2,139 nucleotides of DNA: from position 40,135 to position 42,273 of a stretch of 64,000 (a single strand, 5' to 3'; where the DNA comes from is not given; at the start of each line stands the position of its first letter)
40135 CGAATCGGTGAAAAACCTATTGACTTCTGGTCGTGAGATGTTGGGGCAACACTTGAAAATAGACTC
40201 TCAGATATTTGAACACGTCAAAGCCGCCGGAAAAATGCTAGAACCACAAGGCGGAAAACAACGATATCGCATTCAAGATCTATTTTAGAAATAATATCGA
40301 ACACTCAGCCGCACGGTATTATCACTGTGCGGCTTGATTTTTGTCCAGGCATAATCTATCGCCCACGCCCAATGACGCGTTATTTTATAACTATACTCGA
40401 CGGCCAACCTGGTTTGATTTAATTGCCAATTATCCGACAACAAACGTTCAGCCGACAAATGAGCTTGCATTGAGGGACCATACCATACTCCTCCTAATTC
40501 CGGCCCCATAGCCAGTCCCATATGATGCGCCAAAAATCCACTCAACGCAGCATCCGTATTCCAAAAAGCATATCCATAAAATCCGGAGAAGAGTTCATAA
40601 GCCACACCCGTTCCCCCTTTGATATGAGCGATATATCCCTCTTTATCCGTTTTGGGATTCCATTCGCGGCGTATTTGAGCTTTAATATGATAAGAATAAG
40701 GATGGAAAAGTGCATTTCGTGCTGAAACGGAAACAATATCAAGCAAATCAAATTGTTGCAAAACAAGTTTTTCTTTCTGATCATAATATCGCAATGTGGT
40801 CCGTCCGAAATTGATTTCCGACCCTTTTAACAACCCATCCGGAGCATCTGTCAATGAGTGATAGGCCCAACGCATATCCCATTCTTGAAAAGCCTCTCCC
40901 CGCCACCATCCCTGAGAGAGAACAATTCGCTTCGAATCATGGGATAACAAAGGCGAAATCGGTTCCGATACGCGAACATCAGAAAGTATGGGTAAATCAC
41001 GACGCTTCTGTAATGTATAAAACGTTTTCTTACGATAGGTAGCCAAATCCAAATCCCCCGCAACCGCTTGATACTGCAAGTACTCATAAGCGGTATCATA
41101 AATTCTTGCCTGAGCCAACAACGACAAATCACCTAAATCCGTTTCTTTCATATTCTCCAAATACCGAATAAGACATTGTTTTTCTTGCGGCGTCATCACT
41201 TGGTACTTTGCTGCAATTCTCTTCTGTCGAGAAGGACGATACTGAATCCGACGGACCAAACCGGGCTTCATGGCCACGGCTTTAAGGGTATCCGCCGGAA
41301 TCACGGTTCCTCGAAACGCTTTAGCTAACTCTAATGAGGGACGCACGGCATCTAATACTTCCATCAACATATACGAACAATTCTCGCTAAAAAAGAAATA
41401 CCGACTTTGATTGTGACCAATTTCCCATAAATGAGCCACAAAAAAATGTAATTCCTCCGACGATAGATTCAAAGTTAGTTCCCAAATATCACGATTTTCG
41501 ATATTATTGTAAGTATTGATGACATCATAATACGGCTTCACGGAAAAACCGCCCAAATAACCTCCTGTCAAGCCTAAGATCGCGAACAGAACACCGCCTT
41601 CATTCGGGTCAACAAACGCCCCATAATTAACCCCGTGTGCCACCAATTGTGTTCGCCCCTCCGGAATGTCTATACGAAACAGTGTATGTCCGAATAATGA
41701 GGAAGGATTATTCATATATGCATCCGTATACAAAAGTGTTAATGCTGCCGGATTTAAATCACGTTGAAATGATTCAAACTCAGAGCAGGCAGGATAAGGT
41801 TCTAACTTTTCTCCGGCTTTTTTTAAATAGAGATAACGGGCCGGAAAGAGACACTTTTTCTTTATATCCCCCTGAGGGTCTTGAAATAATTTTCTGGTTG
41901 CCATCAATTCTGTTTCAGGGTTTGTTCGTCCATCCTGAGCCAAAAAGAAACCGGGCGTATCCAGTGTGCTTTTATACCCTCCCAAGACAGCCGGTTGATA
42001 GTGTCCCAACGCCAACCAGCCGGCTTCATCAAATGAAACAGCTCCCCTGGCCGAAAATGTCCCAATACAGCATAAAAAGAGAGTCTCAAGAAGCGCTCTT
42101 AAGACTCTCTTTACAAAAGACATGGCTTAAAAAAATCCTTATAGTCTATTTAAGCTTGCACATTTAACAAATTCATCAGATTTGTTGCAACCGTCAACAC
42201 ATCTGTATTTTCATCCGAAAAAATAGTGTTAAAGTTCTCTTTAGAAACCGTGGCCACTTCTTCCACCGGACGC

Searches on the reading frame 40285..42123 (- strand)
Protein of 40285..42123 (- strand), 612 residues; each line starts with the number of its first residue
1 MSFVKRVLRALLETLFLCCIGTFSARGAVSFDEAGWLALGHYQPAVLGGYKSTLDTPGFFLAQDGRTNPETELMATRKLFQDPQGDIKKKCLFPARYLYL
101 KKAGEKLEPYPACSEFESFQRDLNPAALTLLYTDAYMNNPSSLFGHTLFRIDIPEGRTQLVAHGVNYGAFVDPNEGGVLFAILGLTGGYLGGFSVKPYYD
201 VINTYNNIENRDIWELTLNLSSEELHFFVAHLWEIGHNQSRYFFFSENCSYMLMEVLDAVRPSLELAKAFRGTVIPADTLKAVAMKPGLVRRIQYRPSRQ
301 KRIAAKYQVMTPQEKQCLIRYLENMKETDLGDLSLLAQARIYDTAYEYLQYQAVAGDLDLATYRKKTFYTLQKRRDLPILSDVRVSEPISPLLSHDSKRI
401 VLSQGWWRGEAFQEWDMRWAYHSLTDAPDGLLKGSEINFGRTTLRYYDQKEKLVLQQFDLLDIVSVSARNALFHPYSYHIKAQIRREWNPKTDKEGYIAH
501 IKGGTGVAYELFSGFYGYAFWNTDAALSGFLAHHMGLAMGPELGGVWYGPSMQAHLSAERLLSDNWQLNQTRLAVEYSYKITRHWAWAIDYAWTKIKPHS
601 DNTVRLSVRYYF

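Call 18: search_protein_families(library=ncbifam, proteins=[window:40285-42123:-], max_evalue=1e-10)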
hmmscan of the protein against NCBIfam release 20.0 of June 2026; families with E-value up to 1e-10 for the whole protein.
window:40285-42123:- (612 aa): 0 families

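Call 68: search_protein_families(library=pfam, proteins=[window:40285-42123:-], max_evalue=0.0001)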
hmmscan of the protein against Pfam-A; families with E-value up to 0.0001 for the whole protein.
window:40285-42123:- (612 aa): 3 families
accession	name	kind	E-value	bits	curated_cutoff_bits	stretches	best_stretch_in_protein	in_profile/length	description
PF25222.1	DUF7840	-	3.8e-50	171.1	27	1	389-611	2-224/224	Domain of unknown function (DUF7840)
PF13387.12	Lnb_N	-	9.7e-50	169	22.2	1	115-284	1-173/175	Lnb N-terminal periplasmic domain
PF25225.1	DUF7843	-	2.2e-16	60.6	25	1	34-102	7-78/79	Domain of unknown function (DUF7843)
